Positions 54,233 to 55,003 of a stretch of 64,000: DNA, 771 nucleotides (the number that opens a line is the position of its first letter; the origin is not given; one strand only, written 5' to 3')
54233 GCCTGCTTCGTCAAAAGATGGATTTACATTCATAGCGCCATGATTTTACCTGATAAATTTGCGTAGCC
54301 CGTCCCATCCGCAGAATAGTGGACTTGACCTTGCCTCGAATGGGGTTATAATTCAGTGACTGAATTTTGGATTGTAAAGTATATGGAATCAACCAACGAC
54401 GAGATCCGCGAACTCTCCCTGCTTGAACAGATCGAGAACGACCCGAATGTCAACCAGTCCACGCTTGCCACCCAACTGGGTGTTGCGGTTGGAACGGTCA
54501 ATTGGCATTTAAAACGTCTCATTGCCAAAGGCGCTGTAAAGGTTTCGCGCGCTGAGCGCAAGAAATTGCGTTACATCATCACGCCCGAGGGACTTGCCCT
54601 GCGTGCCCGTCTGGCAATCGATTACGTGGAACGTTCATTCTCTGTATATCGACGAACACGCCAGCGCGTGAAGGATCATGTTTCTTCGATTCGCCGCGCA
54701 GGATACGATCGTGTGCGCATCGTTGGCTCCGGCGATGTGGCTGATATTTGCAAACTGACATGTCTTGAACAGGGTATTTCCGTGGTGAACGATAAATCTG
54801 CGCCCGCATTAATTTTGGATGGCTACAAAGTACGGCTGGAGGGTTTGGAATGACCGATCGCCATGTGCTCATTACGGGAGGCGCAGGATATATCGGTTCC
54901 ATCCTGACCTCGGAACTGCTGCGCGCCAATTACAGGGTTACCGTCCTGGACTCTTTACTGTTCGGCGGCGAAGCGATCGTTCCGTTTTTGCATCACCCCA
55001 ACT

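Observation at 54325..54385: Second regulator paralog with its own near-consensus promoter and palindrome, sharing half-sites with the first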

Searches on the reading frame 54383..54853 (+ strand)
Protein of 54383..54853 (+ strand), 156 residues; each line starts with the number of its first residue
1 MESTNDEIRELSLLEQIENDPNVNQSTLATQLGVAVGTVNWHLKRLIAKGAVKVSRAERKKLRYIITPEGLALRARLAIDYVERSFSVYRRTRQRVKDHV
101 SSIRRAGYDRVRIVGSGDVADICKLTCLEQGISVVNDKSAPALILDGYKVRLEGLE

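Call 11: search_protein_families(library=pfam, proteins=[window:54383-54853:+], max_evalue=0.01)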
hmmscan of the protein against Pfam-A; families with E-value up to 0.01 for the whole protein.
window:54383-54853:+ (156 aa): 9 families
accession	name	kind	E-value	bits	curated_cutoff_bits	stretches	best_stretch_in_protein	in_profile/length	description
PF13412.12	HTH_24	-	1.2e-10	41.2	21.9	1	10-53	5-48/48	Winged helix-turn-helix DNA-binding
PF01047.28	MarR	-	6.4e-07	29.6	24.6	1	9-57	4-52/59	MarR family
PF24266.1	HTH_HVO_0163_N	-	1.5e-05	25.4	31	1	14-61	8-55/70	HVO_0163, N-terminal HTH domain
PF12802.13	MarR_2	-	7.9e-05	23.2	27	1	10-58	7-56/61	MarR family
PF08279.18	HTH_11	-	0.00012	22.3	25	1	9-52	1-44/55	HTH domain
PF13545.12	HTH_Crp_2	-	0.0012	19.2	27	1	20-71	20-67/70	Crp-like helix-turn-helix domain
PF01978.25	TrmB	-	0.0026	18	25.6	1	22-64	22-64/68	Sugar-specific transcriptional regulator TrmB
PF14502.12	HTH_41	-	0.0034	17.2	25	1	27-56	11-40/48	Helix-turn-helix domain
PF13685.12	Fe-ADH_2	-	0.0049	17.3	28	1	90-135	57-102/149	Iron-containing alcohol dehydrogenase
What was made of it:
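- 54383..54853 (+): Reg2: a 156-aa winged-helix regulator with a long helix and a small alpha/beta C-terminal module. Pfam HTH_24 and MarR (call 11).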

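Call 13: search_protein_families(library=ncbifam, proteins=[window:54383-54853:+], max_evalue=0.001)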
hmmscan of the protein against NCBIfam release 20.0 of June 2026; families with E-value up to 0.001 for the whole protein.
window:54383-54853:+ (156 aa): 2 families
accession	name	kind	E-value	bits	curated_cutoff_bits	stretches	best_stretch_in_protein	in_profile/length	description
TIGR04176.1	MarR_EPS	equivalog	1.2e-17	63.8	88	1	9-98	5-98/105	MarR family EPS-associated transcriptional regulator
NF050133.1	TransRegFabT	equivalog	8.4e-06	26.1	200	1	7-60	28-81/138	fatty acid biosynthesis transcriptional regulator FabT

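Call 15: find_homologous_proteins(query=window:54383-54853:+)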
Query window:54383-54853:+ (156 aa): 7996 proteins with E <= 0.001 among 8000 candidates; the best 120 are listed.
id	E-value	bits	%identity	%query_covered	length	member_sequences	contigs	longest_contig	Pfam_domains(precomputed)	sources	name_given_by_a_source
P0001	2.5e-89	314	94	100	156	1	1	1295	PF01047.29,PF13412.13,PF24266.2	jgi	jgi:DNA-binding MarR family transcriptional regulator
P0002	3.4e-89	314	94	100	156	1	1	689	PF01047.29,PF13412.13,PF24266.2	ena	-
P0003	4.1e-89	314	94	100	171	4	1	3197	PF01047.29,PF13412.13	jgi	jgi:DNA-binding MarR family transcriptional regulator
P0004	5.3e-89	313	95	100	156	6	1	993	PF01047.29,PF13412.13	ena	-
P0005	6.1e-89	313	94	100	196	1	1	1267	PF01047.29,PF13412.13,PF24266.2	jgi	jgi:DNA-binding MarR family transcriptional regulator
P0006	6.8e-89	313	93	100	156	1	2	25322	PF01047.29,PF13412.13,PF24266.2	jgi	jgi:DNA-binding MarR family transcriptional regulator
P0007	8.6e-89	313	92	100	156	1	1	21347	PF01047.29,PF13412.13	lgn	-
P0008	9.5e-89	312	94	100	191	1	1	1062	PF01047.29,PF13412.13,PF24266.2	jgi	jgi:DNA-binding MarR family transcriptional regulator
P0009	9.6e-89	312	93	100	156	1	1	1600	PF01047.29,PF13412.13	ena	-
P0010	1.0e-88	312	94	100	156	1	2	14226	PF01047.29,PF13412.13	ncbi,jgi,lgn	-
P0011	1.2e-88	312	93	100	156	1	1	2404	PF01047.29,PF13412.13,PF24266.2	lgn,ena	-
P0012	1.5e-88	312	94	100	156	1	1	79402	PF01047.29,PF13412.13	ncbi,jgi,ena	-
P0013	1.7e-88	312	94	100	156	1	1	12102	PF01047.29,PF13412.13,PF24266.2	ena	-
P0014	2.0e-88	311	93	100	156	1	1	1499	PF01047.29,PF13412.13,PF24266.2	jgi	jgi:predicted transcriptional regulator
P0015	2.3e-88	311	94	99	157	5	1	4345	PF01047.29,PF13412.13,PF24266.2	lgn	-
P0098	1.7e-85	302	89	99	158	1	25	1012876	PF01047.29,PF13412.13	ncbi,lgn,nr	ncbi:MAG: winged helix-turn-helix transcriptional regulator [Anaerolineales bacterium]|nr:winged hel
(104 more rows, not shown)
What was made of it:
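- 54383..54853 (+): Orthologues at 87-95% identity in more than 120 clusters (call 15).
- Checked: Alignment with 156-aa orthologues supports that start codon (call 15).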

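Call 16: find_encoding_contigs(protein=window:54383-54853:+, flank=10000, max_places=4)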
Protein window:54383-54853:+ (156 aa): 1 contig read that carries it; 1 place shown.
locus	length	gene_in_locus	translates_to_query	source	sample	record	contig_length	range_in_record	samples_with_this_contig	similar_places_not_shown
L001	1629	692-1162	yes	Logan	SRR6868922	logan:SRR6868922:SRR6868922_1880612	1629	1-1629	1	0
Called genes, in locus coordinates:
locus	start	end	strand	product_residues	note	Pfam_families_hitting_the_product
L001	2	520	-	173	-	?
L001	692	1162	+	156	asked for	PF01047:MarR (weak), PF13412:HTH_24, PF24266:HTH_HVO_0163_N (faint)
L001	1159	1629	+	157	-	?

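Call 17: find_encoding_contigs(protein=P0098, flank=10000, max_places=4)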
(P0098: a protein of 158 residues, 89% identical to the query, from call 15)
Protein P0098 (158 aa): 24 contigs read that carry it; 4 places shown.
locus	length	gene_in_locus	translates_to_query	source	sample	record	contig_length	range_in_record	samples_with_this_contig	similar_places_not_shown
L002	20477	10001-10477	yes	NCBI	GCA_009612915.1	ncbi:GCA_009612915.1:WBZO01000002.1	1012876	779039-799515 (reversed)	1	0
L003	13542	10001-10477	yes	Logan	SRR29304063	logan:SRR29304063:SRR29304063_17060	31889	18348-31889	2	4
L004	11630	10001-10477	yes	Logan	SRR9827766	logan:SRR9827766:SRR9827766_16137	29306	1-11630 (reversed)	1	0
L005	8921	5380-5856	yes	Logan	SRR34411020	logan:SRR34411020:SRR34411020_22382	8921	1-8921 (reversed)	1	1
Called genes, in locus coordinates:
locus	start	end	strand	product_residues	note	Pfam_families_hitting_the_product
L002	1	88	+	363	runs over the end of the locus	PF13439:Glyco_transf_4 (weak), PF00534:Glycos_transf_1, PF13692:Glyco_trans_1_4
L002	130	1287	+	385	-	PF13439:Glyco_transf_4, PF13579:Glyco_trans_4_4, PF20706:GT4-conflict, PF00534:Glycos_transf_1, PF13692:Glyco_trans_1_4, PF13524:Glyco_trans_1_2 (weak)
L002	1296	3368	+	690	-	-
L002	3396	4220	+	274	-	-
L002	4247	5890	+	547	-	PF02366:PMT, PF13231:PMT_2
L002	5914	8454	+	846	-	-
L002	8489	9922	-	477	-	PF01209:Ubie_methyltran (faint), PF07021:MetW, PF13489:Methyltransf_23, PF08241:Methyltransf_11, PF08242:Methyltransf_12, PF13649:Methyltransf_25, PF13847:Methyltransf_31, PF00535:Glycos_transf_2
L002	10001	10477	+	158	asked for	PF01047:MarR (weak), PF13412:HTH_24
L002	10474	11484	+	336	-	PF01073:3Beta_HSD, PF01370:Epimerase, PF02719:Polysacc_synt_2, PF04321:RmlD_sub_bind, PF07993:NAD_binding_4 (faint), PF16363:GDP_Man_Dehyd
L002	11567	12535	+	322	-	PF01370:Epimerase, PF16363:GDP_Man_Dehyd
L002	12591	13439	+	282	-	PF01061:ABC2_membrane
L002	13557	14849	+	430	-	PF00005:ABC_tran, PF13304:AAA_21 (weak), PF14524:Wzt_C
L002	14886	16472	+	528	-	PF05159:Capsule_synth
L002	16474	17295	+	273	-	PF13649:Methyltransf_25, PF13847:Methyltransf_31 (weak), PF08241:Methyltransf_11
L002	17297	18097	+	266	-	PF10294:Methyltransf_16 (weak), PF01209:Ubie_methyltran, PF13489:Methyltransf_23, PF05175:MTS (weak), PF08241:Methyltransf_11, PF08242:Methyltransf_12, PF13649:Methyltransf_25, PF13847:Methyltransf_31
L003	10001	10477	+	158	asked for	PF01047:MarR (weak), PF13412:HTH_24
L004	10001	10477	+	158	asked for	PF01047:MarR (weak), PF13412:HTH_24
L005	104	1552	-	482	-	PF20154:LNT_N, PF00795:CN_hydrolase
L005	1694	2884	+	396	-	PF07730:HisKA_3, PF13581:HATPase_c_2 (weak), PF02518:HATPase_c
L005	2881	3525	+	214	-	PF00072:Response_reg, PF08281:Sigma70_r4_2 (faint), PF00196:GerE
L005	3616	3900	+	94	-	PF01527:HTH_Tnp_1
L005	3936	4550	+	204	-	PF00665:rve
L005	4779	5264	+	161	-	-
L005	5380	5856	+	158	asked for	PF01047:MarR (weak), PF13412:HTH_24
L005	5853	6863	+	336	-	PF01073:3Beta_HSD, PF01370:Epimerase, PF02719:Polysacc_synt_2, PF04321:RmlD_sub_bind, PF07993:NAD_binding_4 (faint), PF16363:GDP_Man_Dehyd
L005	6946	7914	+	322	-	PF01370:Epimerase, PF16363:GDP_Man_Dehyd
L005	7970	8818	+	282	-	PF01061:ABC2_membrane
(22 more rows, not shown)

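Call 34: search_solved_structures(query=window:54383-54853:+, max_evalue=1)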
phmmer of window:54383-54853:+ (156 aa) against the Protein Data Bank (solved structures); distinct sequences matched with E-value up to 1: 9.
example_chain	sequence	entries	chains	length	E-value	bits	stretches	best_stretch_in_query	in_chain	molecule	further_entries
4gxo_A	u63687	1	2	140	0.015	18.4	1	14-104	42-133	MarR family regulatory protein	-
3hrm_A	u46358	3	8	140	0.015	18.4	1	14-104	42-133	HTH-type transcriptional regulator sarZ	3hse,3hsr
6jbx_A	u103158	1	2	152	0.044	16.9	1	7-70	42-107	Fatty acid biosynthesis transcriptional regulator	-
3bpv_A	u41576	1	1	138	0.096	15.8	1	11-67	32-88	Transcriptional regulator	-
3bpx_A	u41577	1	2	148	0.097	15.8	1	11-67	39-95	Transcriptional regulator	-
3s2w_A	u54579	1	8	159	0.39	13.8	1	14-91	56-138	Transcriptional regulator, MarR family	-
5duk_A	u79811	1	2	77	0.59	13.2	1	13-74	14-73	putative DNA binding protein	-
2qz8_A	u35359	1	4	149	0.61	13.2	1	12-54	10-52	Probable transcriptional regulatory protein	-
2ia0_A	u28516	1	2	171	0.94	12.6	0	11-132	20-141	Putative HTH-type transcriptional regulator PF0864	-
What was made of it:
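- On MarR family: Sequence alignments map Reg2 residues 14-104 to MarR residues 42-133 (call 34).
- Closest known: Lrp/AsnC-type regulators. Same: There are weak sequence hits to 2qz8 and 2ia0 (call 34).
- Tried and rejected: Solved structures: the sequence search gave only marginal MarR and Lrp hits, E >= 0.015 (call 34).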

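Call 49: search_protein_representatives(protein=window:54383-54853:+)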
Query: 156 residues. Proteins with E-value up to 0.001 (for the whole library): 2560; up to 1e-10: 759; up to 1e-30: 32. The best 150 are listed.
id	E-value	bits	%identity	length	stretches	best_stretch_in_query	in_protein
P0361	3.2e-60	218.3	65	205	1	5-153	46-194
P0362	8.1e-57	207.3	63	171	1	1-155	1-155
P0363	4.0e-53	195.3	79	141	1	1-138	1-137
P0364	2.5e-52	192.7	94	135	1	1-100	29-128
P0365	3.6e-51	189.0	72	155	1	1-123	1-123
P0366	4.3e-49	182.3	61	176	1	5-137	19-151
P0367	1.6e-48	180.4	62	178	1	6-135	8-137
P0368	3.3e-47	176.1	53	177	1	4-153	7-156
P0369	4.5e-46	172.4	60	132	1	23-150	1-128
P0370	2.4e-45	170.1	50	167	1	3-153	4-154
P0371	6.4e-44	165.5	90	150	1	1-90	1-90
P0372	7.5e-44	165.3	75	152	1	12-113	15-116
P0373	3.0e-43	163.3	74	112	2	91-152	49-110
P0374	4.5e-40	153.0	63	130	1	32-152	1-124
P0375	2.4e-39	150.6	63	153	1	1-116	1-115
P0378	3.8e-38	146.8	51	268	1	7-152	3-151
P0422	9.4e-23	96.9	35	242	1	6-132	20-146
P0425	1.7e-22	96.0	34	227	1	8-146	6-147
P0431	1.5e-21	93.0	36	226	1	6-135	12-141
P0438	2.7e-21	92.1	36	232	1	8-144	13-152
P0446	2.4e-20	89.0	34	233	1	6-136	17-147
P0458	1.4e-19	86.6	36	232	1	5-136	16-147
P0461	1.7e-19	86.3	36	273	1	4-142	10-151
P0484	8.6e-19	84.0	36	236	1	7-135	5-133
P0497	1.8e-18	83.0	36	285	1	11-135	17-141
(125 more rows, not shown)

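Call 50: search_protein_families(library=pfam, proteins=[P0425, P0431, P0438, P0446, P0458, P0461, P0484, P0497, P0422, P0378], max_evalue=0.01)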
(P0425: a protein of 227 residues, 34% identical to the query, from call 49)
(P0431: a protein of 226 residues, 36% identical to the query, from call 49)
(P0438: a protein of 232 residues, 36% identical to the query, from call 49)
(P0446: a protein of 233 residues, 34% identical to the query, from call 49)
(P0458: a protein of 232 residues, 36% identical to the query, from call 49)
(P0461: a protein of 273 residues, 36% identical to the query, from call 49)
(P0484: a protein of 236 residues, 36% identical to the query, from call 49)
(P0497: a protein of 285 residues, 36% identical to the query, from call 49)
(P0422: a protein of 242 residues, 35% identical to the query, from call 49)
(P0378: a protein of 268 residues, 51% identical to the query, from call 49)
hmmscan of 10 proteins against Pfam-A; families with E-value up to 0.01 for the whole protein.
P0425 (227 aa): 3 families
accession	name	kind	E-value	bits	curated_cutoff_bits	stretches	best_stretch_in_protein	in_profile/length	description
PF13412.12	HTH_24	-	3.3e-10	39.8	21.9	1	7-51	4-48/48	Winged helix-turn-helix DNA-binding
PF12802.13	MarR_2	-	1.5e-06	28.7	27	1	5-52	4-52/61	MarR family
PF01047.28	MarR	-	1.9e-06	28.1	24.6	1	5-51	2-48/59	MarR family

P0431 (226 aa): 2 families
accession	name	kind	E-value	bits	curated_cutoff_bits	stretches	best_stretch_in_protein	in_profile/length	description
PF13412.12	HTH_24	-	9.5e-12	44.7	21.9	1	15-59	4-48/48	Winged helix-turn-helix DNA-binding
PF12802.13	MarR_2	-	0.00013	22.5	27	1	17-64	8-56/61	MarR family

P0438 (232 aa): 4 families
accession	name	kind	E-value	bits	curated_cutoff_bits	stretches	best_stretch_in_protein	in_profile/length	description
PF13412.12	HTH_24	-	3.6e-09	36.5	21.9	1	13-58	3-48/48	Winged helix-turn-helix DNA-binding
PF12802.13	MarR_2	-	6.6e-08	33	27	1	10-63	2-56/61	MarR family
PF01047.28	MarR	-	3.6e-05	24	24.6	1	12-58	2-48/59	MarR family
PF03297.21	Ribosomal_S25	-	0.0011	19.5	28.8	1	17-69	46-98/101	S25 ribosomal protein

P0446 (233 aa): 2 families
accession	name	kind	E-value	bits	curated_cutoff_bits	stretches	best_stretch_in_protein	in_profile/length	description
PF13412.12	HTH_24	-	1.2e-09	38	21.9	1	21-64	5-48/48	Winged helix-turn-helix DNA-binding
PF12802.13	MarR_2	-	6.4e-05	23.5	27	1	22-70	8-57/61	MarR family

P0458 (232 aa): 1 family
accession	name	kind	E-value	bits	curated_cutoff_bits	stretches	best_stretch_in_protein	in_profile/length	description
PF13412.12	HTH_24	-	2.3e-05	24.3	21.9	1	30-64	14-48/48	Winged helix-turn-helix DNA-binding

P0461 (273 aa): 2 families
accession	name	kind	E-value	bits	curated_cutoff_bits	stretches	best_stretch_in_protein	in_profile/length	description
PF13412.12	HTH_24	-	1.4e-09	37.8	21.9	1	14-59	3-48/48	Winged helix-turn-helix DNA-binding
PF12802.13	MarR_2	-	0.00021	21.8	27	1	18-65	9-57/61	MarR family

P0484 (236 aa): 2 families
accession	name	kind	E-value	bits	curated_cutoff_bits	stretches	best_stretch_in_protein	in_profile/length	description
PF03297.21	Ribosomal_S25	-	3.2e-06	27.7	28.8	1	10-62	46-98/101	S25 ribosomal protein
PF13412.12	HTH_24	-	9.3e-05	22.4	21.9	1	8-50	5-47/48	Winged helix-turn-helix DNA-binding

P0497 (285 aa): 4 families
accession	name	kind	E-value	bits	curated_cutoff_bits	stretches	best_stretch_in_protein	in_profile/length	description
PF02357.24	NusG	-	1.4e-11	45.2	22.2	1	218-284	2-65/93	Transcription termination factor nusG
PF13412.12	HTH_24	-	2e-05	24.5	21.9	1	15-59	4-48/48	Winged helix-turn-helix DNA-binding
PF12802.13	MarR_2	-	0.0024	18.5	27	1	13-65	4-58/61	MarR family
PF20461.3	DUF6714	-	0.0085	16.5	27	0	215-251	50-86/161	Family of unknown function (DUF6714)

P0422 (242 aa): 3 families
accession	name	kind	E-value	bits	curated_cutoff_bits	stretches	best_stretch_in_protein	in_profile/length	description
PF13412.12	HTH_24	-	3.7e-11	42.9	21.9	1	24-67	5-48/48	Winged helix-turn-helix DNA-binding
PF12802.13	MarR_2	-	0.0027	18.3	27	1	26-72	9-56/61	MarR family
PF24266.1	HTH_HVO_0163_N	-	0.0077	16.7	31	0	40-90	20-67/70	HVO_0163, N-terminal HTH domain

P0378 (268 aa): 9 families
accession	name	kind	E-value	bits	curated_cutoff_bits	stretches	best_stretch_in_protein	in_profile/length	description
PF13412.12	HTH_24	-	1.6e-11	44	21.9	1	5-49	4-48/48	Winged helix-turn-helix DNA-binding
PF01909.29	NTP_transf_2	-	1.5e-10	41.7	21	1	172-247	3-83/93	Nucleotidyltransferase domain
PF18765.7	Polbeta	-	7.2e-10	39.3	26.9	1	172-248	2-81/93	Polymerase beta, Nucleotidyltransferase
PF01047.28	MarR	-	3.5e-05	24.1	24.6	1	5-52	4-51/59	MarR family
PF12802.13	MarR_2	-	4.7e-05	23.9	27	1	6-51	7-53/61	MarR family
PF13601.12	HTH_34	-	0.00053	20.5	27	1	6-52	2-48/80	Winged helix DNA-binding domain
PF13545.12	HTH_Crp_2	-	0.0013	19.1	27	1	20-52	24-56/70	Crp-like helix-turn-helix domain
PF09339.16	HTH_IclR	-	0.0015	18.7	22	1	7-49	6-49/52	IclR helix-turn-helix domain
PF25213.1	HVO_A0261_N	-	0.0024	18.1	35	1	7-67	14-68/86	HVO_A0261 N-terminal domain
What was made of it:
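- Tried and rejected: Pfam scans of longer relatives (190-285 aa) showed no shared C-terminal domain (call 50).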

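Call 51: predict_structure(alignment_id=A2)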
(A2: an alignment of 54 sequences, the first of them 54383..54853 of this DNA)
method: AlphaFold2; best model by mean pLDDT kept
length: 156 residues; sequences in the alignment: 54
mean_pLDDT: 92.5   pTM: 0.72
mean pLDDT of the five models: 92.5, 91.5, 91.1, 90.7, 90.5
residues with pLDDT >= 90: 132; 70-90: 20; 50-70: 4; < 50: 0
segments of 3 or more residues with pLDDT < 50: none
pLDDT, mean of each block of 10 residues (from residue 1): 76 95 93 93 97 87 94 96 90 96 96 93 96 95 93 89
secondary structure, 60 per line:
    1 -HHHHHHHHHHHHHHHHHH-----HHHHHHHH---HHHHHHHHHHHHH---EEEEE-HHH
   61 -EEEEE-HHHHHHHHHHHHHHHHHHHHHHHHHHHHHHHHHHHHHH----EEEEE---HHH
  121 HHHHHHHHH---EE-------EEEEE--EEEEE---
elements in order: H2-19 H25-32 H36-48 E52-56 E62-66 H68-105 E110-114 H118-129 E142-146 E149-153
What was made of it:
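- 54383..54853 (+): AF2 model with pLDDT 92.5 (call 51).
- On MarR family: AF2 model with pLDDT 92.5: helices 2-19, 25-32 and 36-48, wing strands 52-56 and 62-66 (call 51). The C-terminus is one long helix plus an alpha/beta module (call 51).
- On Lrp/AsnC family: The model topology differs (call 51).
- Closest known: Lrp/AsnC-type regulators. Different: The model has a beta-wing and a long helix, and its C-terminal module is beta-alpha followed by strands, not beta-alpha-beta-beta-alpha-beta (call 51).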
